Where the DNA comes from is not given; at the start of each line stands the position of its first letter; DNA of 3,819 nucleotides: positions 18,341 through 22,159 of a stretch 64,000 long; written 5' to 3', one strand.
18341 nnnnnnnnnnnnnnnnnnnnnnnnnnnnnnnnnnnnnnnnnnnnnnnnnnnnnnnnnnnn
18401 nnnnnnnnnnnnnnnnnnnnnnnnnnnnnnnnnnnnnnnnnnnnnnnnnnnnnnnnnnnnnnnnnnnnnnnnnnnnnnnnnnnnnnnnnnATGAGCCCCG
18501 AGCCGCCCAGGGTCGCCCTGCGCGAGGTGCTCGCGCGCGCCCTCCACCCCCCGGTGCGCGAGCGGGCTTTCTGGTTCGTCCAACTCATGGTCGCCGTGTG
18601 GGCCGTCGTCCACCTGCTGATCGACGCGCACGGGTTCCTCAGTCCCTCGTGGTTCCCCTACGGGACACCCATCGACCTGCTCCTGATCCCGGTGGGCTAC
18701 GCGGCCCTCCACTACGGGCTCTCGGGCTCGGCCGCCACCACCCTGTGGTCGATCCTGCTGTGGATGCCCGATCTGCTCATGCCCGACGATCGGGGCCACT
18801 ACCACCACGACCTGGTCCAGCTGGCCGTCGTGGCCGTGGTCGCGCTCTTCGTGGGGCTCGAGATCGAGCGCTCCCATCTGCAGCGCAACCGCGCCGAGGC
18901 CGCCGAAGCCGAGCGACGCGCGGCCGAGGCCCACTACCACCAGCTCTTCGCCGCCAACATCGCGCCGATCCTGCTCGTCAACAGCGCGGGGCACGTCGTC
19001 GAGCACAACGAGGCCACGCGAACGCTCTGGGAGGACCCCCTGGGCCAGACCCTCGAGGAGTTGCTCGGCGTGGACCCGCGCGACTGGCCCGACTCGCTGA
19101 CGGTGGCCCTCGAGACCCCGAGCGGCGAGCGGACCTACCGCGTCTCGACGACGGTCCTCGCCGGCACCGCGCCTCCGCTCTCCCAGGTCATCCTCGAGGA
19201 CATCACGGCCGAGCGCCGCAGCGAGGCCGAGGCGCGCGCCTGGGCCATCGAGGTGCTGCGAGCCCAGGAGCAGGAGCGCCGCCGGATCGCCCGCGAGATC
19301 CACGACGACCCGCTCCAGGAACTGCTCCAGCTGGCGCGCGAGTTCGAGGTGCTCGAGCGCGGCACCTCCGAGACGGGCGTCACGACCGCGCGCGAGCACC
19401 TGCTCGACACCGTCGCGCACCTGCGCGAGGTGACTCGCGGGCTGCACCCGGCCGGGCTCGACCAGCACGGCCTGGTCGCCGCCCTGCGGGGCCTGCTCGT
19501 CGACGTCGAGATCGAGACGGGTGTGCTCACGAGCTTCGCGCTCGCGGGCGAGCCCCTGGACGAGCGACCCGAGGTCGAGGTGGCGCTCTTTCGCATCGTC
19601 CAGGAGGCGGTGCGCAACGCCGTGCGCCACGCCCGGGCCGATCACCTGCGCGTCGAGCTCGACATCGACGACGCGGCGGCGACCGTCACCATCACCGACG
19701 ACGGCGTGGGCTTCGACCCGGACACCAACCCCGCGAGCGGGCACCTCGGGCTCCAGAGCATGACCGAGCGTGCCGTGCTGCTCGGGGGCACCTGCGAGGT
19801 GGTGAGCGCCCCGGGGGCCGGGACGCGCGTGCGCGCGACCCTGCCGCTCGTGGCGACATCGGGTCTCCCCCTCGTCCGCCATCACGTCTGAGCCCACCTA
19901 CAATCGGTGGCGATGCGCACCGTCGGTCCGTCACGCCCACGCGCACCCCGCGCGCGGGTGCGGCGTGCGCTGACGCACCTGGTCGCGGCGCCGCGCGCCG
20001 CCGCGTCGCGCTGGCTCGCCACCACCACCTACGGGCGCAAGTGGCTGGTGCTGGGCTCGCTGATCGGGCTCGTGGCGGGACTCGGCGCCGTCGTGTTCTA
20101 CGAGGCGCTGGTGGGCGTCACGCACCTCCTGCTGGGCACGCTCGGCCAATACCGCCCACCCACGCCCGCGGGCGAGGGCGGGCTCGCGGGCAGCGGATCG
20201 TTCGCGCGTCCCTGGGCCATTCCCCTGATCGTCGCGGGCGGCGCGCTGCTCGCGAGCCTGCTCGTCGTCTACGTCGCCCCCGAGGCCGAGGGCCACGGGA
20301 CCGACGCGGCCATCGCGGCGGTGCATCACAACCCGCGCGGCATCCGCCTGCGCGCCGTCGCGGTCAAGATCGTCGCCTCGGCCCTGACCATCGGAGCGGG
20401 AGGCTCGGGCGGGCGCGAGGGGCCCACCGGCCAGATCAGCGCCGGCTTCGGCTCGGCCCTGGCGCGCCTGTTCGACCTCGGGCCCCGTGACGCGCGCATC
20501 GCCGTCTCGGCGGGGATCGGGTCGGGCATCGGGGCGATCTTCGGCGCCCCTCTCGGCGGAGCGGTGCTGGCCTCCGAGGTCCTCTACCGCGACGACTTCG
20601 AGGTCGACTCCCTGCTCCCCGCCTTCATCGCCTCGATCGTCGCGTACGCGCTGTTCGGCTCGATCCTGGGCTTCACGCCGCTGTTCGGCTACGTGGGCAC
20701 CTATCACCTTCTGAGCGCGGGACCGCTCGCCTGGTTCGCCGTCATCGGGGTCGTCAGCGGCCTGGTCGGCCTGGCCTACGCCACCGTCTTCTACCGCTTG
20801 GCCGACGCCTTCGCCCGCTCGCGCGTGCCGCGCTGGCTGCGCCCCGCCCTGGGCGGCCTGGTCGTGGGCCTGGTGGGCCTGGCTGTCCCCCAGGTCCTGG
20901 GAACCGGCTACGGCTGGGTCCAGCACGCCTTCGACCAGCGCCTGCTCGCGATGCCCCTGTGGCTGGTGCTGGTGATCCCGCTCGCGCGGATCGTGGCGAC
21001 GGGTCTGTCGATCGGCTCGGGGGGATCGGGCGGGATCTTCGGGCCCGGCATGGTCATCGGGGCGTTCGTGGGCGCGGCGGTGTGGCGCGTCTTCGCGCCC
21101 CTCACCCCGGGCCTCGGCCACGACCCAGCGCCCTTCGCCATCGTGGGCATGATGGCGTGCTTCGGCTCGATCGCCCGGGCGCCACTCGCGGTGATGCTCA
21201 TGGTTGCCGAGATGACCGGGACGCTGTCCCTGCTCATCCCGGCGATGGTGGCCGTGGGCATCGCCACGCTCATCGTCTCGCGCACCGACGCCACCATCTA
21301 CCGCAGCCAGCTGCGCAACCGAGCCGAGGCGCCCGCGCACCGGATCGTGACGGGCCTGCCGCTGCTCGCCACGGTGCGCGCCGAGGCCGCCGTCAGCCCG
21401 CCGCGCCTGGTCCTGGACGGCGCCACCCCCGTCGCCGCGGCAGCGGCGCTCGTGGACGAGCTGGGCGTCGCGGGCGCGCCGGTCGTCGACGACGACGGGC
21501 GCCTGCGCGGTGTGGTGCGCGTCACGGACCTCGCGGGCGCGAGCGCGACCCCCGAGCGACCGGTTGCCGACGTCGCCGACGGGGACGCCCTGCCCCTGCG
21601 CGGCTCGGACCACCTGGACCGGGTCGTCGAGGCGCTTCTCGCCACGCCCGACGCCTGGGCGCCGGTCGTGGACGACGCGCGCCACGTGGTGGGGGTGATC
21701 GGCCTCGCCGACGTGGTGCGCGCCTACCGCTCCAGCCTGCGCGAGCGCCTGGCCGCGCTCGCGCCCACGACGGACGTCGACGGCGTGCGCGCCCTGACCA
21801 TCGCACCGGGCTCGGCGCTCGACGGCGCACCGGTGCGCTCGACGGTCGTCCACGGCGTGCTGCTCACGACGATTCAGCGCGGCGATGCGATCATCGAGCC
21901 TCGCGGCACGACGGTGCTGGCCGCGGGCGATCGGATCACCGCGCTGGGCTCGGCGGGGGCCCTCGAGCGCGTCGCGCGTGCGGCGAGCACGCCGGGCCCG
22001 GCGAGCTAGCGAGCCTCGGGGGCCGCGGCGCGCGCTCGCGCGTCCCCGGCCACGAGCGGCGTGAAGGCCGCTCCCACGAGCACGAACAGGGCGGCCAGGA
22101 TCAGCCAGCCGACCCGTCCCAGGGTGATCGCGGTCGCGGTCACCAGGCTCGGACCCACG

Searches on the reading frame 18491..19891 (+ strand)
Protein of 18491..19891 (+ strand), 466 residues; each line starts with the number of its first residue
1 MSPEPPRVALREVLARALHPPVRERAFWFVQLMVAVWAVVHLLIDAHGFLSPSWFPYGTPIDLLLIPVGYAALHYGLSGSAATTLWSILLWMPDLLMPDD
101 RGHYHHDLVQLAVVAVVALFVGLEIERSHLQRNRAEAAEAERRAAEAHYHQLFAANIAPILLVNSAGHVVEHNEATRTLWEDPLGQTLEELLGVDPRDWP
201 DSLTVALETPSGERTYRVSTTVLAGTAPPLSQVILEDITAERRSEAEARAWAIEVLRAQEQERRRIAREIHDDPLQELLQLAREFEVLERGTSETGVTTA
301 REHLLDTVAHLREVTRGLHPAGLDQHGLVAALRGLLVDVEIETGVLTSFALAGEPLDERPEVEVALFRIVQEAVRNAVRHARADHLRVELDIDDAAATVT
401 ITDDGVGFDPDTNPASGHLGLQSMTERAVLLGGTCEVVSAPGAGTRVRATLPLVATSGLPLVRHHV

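Call 3: search_protein_families(library=pfam, proteins=[window:18491-19891:+], max_evalue=0.1)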
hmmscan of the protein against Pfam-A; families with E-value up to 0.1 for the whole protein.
window:18491-19891:+ (466 aa): 7 families
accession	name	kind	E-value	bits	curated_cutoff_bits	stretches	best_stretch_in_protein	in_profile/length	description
PF02518.31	HATPase_c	-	5.5e-16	59.4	26.4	1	362-453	2-109/111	Histidine kinase-, DNA gyrase B-, and HSP90-like ATPase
PF13581.12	HATPase_c_2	-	5.9e-08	33.2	27.4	1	361-417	31-88/127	Histidine kinase-like ATPase domain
PF07730.19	HisKA_3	-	6.9e-07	30.2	24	1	262-322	1-67/68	Histidine kinase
PF13493.11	DUF4118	-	0.0018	18.5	28.4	1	41-138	8-105/107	Domain of unknown function (DUF4118)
PF02392.22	Ycf4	-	0.036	14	34.7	1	24-91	13-81/170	Ycf4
PF13589.12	HATPase_c_3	-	0.041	14.3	25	1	368-411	5-48/137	Histidine kinase-, DNA gyrase B-, and HSP90-like ATPase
PF00989.32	PAS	-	0.043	14.3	22.6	1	148-222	2-81/113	PAS fold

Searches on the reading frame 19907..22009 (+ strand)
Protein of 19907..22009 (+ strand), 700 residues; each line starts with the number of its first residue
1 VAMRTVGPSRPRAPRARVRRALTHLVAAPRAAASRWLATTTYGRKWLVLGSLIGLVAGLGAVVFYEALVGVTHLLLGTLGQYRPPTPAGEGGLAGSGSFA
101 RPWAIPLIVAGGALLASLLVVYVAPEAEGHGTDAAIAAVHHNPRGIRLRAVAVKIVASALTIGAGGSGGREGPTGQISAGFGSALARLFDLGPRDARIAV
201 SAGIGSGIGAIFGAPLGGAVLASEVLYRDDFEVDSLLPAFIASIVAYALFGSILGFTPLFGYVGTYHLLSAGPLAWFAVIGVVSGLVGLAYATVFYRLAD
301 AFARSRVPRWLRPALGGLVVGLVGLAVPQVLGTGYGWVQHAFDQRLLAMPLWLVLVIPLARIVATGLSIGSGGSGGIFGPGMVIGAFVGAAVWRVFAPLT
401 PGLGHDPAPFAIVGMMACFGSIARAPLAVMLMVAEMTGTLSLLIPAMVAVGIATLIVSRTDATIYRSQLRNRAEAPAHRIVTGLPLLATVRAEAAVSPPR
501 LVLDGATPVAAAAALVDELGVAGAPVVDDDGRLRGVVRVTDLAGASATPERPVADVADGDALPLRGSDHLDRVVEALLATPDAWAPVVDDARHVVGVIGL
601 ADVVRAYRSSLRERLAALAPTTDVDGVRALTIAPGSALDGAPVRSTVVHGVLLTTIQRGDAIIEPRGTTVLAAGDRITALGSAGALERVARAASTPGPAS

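Call 16: search_protein_families(library=pfam, proteins=[window:19907-22009:+], max_evalue=0.01)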
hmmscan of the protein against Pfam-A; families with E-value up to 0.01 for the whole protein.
window:19907-22009:+ (700 aa): 3 families
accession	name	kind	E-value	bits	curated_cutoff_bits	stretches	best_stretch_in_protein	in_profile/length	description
PF00654.25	Voltage_CLC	-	2.2e-93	313.6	24.8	1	112-457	1-345/346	Voltage gated chloride channel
PF00571.33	CBS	-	1.2e-11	45.2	24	2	497-545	6-54/57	CBS domain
PF02080.26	TrkA_C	-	1e-09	38.6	27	1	628-691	2-68/71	TrkA-C domain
